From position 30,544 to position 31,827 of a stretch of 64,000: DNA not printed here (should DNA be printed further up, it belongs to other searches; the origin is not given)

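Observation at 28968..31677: Compact operon: CADD-like heme-oxygenase-like di-iron enzyme + AadA-like nucleotidyltransferase + membrane desaturase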

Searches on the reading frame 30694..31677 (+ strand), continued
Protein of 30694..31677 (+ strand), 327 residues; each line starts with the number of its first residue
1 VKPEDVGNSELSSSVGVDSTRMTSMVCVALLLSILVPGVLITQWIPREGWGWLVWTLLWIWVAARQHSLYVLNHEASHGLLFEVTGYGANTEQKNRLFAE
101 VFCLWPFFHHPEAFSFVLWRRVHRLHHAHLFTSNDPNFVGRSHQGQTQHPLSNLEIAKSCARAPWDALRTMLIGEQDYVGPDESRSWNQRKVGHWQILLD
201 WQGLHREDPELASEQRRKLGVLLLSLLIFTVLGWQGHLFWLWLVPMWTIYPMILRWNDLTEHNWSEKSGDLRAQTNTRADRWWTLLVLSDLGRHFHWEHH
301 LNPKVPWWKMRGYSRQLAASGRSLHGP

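Call 46: search_protein_families(library=pfam, proteins=[L005:9696-10094:+, L006:1889-3391:+, L006:3388-4446:+], max_evalue=0.01)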
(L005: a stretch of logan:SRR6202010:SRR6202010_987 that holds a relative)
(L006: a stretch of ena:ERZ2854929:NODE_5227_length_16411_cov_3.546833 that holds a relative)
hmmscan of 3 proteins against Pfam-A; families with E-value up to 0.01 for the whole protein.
L005:9696-10094:+ (132 aa): 0 families

L006:1889-3391:+ (500 aa): 1 family
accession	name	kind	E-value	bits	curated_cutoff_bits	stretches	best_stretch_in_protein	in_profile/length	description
PF02769.27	AIRS_C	-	0.00078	20.1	23.1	0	364-445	65-147/156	AIR synthase related protein, C-terminal domain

L006:3388-4446:+ (352 aa): 1 family
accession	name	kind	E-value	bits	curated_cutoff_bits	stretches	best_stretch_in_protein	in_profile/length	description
PF02415.23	Chlam_PMP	-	9.1e-05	22.8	20.6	0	168-184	2-18/19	Chlamydia polymorphic membrane protein (Chlamydia_PMP) repeat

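Call 63: search_solved_structures(query=A2, max_evalue=1)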
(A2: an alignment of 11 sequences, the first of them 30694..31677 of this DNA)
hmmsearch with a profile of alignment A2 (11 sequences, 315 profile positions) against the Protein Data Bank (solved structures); distinct sequences matched with E-value up to 1: 1.
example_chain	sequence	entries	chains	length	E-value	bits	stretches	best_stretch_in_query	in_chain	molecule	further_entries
5n7h_A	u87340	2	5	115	0.31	13.1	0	94-134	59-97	MARVEL domain-containing protein 2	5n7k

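Call 66: search_solved_structures(query=L008:6523-7569:+, max_evalue=1)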
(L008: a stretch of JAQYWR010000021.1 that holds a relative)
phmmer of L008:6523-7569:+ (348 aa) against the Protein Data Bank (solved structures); distinct sequences matched with E-value up to 1: 8.
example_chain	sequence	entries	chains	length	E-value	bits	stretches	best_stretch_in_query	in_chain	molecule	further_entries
9n1a_A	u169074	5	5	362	6.2e-27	98.3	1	35-331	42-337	HrmI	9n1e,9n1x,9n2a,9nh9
9pfx_A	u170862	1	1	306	5.7e-05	26.1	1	87-292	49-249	PbrRohS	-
9pfw_A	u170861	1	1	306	0.00023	24.1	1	126-290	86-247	Iron-containing redox enzyme family protein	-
3bjd_A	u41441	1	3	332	0.00023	24.1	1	103-287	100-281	Putative 3-oxoacyl-(acyl-carrier-protein) synthase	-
8w1q_A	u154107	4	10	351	0.00027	23.9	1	103-287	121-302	Pyrroloquinoline quinone (Coenzyme PQQ) biosynthesis protein C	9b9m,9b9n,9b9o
6m9r_A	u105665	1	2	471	0.0031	20.4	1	168-317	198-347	SznF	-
6m9s_A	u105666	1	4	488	0.0033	20.3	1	168-317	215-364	SznF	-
6vzy_A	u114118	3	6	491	0.0033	20.3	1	168-317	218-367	Cupin domain-containing diiron protein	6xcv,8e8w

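Call 69: find_encoding_contigs(protein=P0021, flank=8000, max_places=2)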
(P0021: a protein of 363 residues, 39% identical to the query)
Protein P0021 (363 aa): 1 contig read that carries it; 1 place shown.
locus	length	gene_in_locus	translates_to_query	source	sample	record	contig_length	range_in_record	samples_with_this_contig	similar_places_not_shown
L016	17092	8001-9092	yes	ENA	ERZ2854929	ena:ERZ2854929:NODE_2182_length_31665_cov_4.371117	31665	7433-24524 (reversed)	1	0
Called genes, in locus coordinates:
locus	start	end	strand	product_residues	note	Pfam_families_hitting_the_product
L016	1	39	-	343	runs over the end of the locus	-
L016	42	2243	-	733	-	PF00676:E1_dh, PF02779:Transket_pyr, PF02780:Transketolase_C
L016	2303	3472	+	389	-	PF02771:Acyl-CoA_dh_N, PF02770:Acyl-CoA_dh_M, PF00441:Acyl-CoA_dh_1, PF08028:Acyl-CoA_dh_2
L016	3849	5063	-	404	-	PF07690:MFS_1, PF00083:Sugar_tr, PF07690:MFS_1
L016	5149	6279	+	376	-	PF02458:Transferase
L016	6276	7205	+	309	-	PF13621:Cupin_8 (weak), PF08007:JmjC_2, PF02373:JmjC (faint)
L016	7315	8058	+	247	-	PF14518:Haem_oxygenas_2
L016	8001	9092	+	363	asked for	PF00487:FA_desaturase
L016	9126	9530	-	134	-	PF00583:Acetyltransf_1, PF13302:Acetyltransf_3, PF13673:Acetyltransf_10, PF13508:Acetyltransf_7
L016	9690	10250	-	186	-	-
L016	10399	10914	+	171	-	-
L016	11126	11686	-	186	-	-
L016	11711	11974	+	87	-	-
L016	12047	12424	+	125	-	-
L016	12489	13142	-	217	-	-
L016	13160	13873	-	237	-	PF05430:Methyltransf_30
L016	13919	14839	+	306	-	PF04055:Radical_SAM, PF16199:Radical_SAM_C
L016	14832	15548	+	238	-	-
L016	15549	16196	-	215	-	-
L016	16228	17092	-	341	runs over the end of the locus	PF09243:Rsm22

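Call 75: search_protein_families(library=ncbifam, alignment_id=A2, max_evalue=0.001)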
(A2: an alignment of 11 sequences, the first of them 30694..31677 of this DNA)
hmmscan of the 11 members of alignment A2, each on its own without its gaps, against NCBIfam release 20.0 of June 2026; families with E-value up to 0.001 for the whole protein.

A. member 1, window:30694-31677:+ (327 aa): 2 families
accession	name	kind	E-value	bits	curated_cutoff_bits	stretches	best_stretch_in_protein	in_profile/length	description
NF041365.1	GntB_guanitoxin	equivalog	1.2e-11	44.6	380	1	222-314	182-275/308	guanitoxin biosynthesis L-arginine gamma (S) hydroxylase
NF045690.1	BCarotKetCrtW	equivalog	3.6e-05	23.2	350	0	272-311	211-247/257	beta-carotene ketolase CrtW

B. families by the number of members that match (of 11 scanned): 4 families
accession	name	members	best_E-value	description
NF041365.1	GntB_guanitoxin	11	3.1e-26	guanitoxin biosynthesis L-arginine gamma (S) hydroxylase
NF045690.1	BCarotKetCrtW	10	2.8e-06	beta-carotene ketolase CrtW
NF052548.1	FAdesatDesABac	4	1.4e-06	Delta(5) desaturase DesA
NF045688.1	BCarotHydoxCrtR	1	0.0004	beta-carotene hydroxylase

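Call 78: find_encoding_contigs(protein=P0024, flank=5000, max_places=2)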
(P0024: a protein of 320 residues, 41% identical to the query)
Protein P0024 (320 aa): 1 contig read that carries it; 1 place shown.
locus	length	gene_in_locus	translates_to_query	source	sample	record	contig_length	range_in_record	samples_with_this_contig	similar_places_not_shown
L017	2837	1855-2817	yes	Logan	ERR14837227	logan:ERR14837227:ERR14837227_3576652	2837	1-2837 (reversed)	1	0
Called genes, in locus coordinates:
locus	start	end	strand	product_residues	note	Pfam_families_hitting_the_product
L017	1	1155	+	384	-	?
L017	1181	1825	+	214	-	PF14518:Haem_oxygenas_2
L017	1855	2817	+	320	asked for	PF00487:FA_desaturase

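Call 79: find_encoding_contigs(protein=P0017, flank=7000, max_places=2)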
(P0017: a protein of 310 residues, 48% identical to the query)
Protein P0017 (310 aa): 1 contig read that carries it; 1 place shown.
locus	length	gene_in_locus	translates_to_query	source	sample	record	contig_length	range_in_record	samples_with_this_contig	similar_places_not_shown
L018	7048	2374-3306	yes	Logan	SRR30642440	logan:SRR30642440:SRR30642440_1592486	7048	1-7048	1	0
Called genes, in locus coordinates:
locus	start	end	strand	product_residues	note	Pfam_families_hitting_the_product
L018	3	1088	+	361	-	?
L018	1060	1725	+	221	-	PF14518:Haem_oxygenas_2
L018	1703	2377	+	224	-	-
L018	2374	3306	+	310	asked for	PF00487:FA_desaturase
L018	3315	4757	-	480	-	PF00082:Peptidase_S8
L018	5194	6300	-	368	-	PF01938:TRAM, PF21579:PabTrmU54_TRAM_dom (weak), PF05958:tRNA_U5-meth_tr (weak)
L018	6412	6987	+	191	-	PF04011:LemA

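Call 80: find_encoding_contigs(protein=P0023, flank=7000, max_places=2)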
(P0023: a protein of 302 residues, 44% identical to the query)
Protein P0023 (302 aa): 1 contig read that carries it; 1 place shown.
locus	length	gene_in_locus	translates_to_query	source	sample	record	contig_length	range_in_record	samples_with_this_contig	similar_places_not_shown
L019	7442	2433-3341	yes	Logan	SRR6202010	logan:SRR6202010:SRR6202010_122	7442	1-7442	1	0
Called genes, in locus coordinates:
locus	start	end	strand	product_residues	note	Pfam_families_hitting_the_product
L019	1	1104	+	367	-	?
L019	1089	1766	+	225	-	PF14518:Haem_oxygenas_2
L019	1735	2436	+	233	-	-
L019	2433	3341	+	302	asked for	PF00487:FA_desaturase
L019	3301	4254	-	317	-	PF00291:PALP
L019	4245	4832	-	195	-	PF02666:PS_Dcarbxylase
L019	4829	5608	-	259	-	PF00535:Glycos_transf_2, PF10111:Glyco_tranf_2_2, PF13641:Glyco_tranf_2_3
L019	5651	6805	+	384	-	PF04055:Radical_SAM, PF13186:SPASM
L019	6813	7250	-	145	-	PF02823:ATP-synt_DE_N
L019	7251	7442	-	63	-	?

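Call 82: search_protein_families(library=pfam, proteins=[L019:1-1104:+, L017:1-1155:+, L019:1735-2436:+, L018:1703-2377:+, L016:5149-6279:+, L016:6276-7205:+, L006:7339-8466:+, L006:10665-12689:-], max_evalue=0.01)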
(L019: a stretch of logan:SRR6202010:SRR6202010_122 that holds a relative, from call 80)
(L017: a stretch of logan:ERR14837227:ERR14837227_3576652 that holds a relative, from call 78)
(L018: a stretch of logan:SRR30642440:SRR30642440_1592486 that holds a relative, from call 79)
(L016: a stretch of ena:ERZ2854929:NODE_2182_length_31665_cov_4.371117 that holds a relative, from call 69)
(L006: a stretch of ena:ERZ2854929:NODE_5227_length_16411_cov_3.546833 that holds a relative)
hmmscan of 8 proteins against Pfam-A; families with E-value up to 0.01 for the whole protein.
L019:1-1104:+ (367 aa): 2 families
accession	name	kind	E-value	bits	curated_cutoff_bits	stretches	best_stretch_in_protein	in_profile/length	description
PF00501.34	AMP-binding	-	2.7e-52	178.3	29.9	1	20-232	155-384/384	AMP-binding enzyme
PF13193.12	AMP-binding_C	-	1.2e-14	55.4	24.5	1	282-357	1-76/76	AMP-binding enzyme C-terminal domain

L017:1-1155:+ (384 aa): 3 families
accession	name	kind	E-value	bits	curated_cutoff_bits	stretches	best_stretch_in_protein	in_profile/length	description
PF02773.21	S-AdoMet_synt_C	-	5.8e-65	217.9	25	1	230-369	1-138/138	S-adenosylmethionine synthetase, C-terminal domain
PF02772.21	S-AdoMet_synt_M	-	1.6e-49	167.4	29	1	111-228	1-120/120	S-adenosylmethionine synthetase, central domain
PF00438.25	S-AdoMet_synt_N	-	2.3e-43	147.2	33.1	1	1-96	4-99/99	S-adenosylmethionine synthetase, N-terminal domain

L019:1735-2436:+ (233 aa): 1 family
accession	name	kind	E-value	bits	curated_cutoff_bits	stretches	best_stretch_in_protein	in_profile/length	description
PF01909.29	NTP_transf_2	-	0.0084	16.9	21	0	31-58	20-46/93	Nucleotidyltransferase domain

L018:1703-2377:+ (224 aa): 0 families

L016:5149-6279:+ (376 aa): 2 families
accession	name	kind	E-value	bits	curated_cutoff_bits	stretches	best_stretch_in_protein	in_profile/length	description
PF02458.20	Transferase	-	7.9e-15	54.9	22.7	1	81-365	107-407/434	Transferase family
PF00668.25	Condensation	-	0.00043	19.6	30.6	1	18-143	27-159/456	Condensation domain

L016:6276-7205:+ (309 aa): 3 families
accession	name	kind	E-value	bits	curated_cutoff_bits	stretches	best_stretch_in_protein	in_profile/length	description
PF13621.12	Cupin_8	-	1.2e-11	45.5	27.4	1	99-200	131-244/252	Cupin-like domain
PF08007.18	JmjC_2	-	1.5e-08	34.7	22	1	112-192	37-110/127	JmjC domain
PF02373.28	JmjC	-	3.5e-06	27.9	24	1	108-190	6-103/114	JmjC domain, hydroxylase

L006:7339-8466:+ (375 aa): 1 family
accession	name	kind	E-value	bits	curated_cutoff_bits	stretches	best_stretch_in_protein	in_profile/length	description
PF07433.17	DUF1513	-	4.7e-22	78.9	27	1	68-332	7-269/304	Protein of unknown function (DUF1513)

L006:10665-12689:- (674 aa): 2 families
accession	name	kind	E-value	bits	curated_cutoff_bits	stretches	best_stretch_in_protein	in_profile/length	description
PF13231.12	PMT_2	-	0.00034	21.3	26.1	1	84-229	6-154/160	Dolichyl-phosphate-mannose-protein mannosyltransferase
PF02313.22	Fumarate_red_D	-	0.0069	17.1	25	1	340-400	44-104/114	Fumarate reductase subunit D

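Call 83: search_protein_families(library=pfam, proteins=[L007:6016-7200:+, L007:7309-7593:+, L007:8967-10271:+, L007:10434-11369:+, L009:6333-7493:+, L009:5321-6379:-, L009:10037-10936:+, L009:10854-11942:+, L009:11935-13476:+, L010:6056-7435:+], max_evalue=0.001)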
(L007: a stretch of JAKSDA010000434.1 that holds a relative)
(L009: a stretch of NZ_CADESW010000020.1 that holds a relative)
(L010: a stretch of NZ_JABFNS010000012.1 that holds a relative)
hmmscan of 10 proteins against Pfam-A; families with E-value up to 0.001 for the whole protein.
L007:6016-7200:+ (394 aa): 1 family
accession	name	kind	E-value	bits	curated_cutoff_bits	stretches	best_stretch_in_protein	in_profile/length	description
PF14518.11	Haem_oxygenas_2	-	6.1e-35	121.1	28.9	1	188-364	1-175/177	Iron-containing redox enzyme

L007:7309-7593:+ (94 aa): 1 family
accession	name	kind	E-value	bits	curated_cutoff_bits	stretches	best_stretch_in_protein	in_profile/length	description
PF01361.26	Tautomerase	-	1.3e-20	73.5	22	1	22-82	1-60/60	Tautomerase enzyme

L007:8967-10271:+ (434 aa): 4 families
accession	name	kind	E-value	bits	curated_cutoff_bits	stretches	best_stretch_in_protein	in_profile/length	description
PF01053.26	Cys_Met_Meta_PP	-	2.8e-136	454.5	27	1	50-431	1-380/381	Cys/Met metabolism PLP-dependent enzyme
PF00155.27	Aminotran_1_2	-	1.4e-06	28.2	19.7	1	96-264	33-218/361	Aminotransferase class I and II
PF01212.27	Beta_elim_lyase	-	0.0003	20.7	27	1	102-227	30-170/288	Beta-eliminating lyase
PF01041.23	DegT_DnrJ_EryC1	-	0.00085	19.1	19.8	0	104-234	24-154/360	DegT/DnrJ/EryC1/StrS aminotransferase family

L007:10434-11369:+ (311 aa): 2 families
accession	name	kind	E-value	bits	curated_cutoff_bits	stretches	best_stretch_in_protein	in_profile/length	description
PF00753.33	Lactamase_B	-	6.1e-20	72.4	22.7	1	43-232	3-196/196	Metallo-beta-lactamase superfamily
PF12706.13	Lactamase_B_2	-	1.9e-10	41.1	27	1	58-245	3-187/200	Beta-lactamase superfamily domain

L009:6333-7493:+ (386 aa): 1 family
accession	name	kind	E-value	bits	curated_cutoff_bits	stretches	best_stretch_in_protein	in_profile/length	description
PF14518.11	Haem_oxygenas_2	-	1.2e-37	129.9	28.9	1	189-365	2-176/177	Iron-containing redox enzyme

L009:5321-6379:- (352 aa): 0 families

L009:10037-10936:+ (299 aa): 3 families
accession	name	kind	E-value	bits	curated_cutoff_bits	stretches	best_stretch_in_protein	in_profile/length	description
PF00753.33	Lactamase_B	-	2.1e-16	60.9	22.7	1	21-209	4-196/196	Metallo-beta-lactamase superfamily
PF12706.13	Lactamase_B_2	-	9.7e-09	35.5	27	1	37-173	5-145/200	Beta-lactamase superfamily domain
PF09722.15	Xre_MbcA_ParS_C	-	0.00038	20.8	24.5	0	33-57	25-49/51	Antitoxin Xre/MbcA/ParS C-terminal toxin-binding domain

L009:10854-11942:+ (362 aa): 2 families
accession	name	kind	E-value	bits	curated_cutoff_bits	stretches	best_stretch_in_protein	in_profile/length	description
PF11695.14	DUF3291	-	8.1e-51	171.8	23.5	1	38-175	1-138/139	Domain of unknown function (DUF3291)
PF08472.16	S6PP_C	-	5.4e-13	49.4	34.4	1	208-315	22-131/133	Sucrose-6-phosphate phosphohydrolase C-terminal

L009:11935-13476:+ (513 aa): 3 families
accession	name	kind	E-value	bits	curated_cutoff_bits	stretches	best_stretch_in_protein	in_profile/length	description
PF00282.25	Pyridoxal_deC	-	3.4e-60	204.2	27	1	68-419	9-358/375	Pyridoxal-dependent decarboxylase conserved domain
PF00266.25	Aminotran_5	-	2.6e-10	40.3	21.5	1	199-336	91-215/371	Aminotransferase class-V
PF01212.27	Beta_elim_lyase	-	7.1e-08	32.5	27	1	147-333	41-209/288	Beta-eliminating lyase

L010:6056-7435:+ (459 aa): 1 family
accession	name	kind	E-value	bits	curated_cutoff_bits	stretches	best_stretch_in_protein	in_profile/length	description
PF14518.11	Haem_oxygenas_2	-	1e-34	120.3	28.9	1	253-429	1-175/177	Iron-containing redox enzyme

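Call 85: search_protein_families(library=padloc, proteins=[window:30694-31677:+], max_evalue=0.01)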
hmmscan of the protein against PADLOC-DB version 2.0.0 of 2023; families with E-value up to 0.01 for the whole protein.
window:30694-31677:+ (327 aa): 0 families
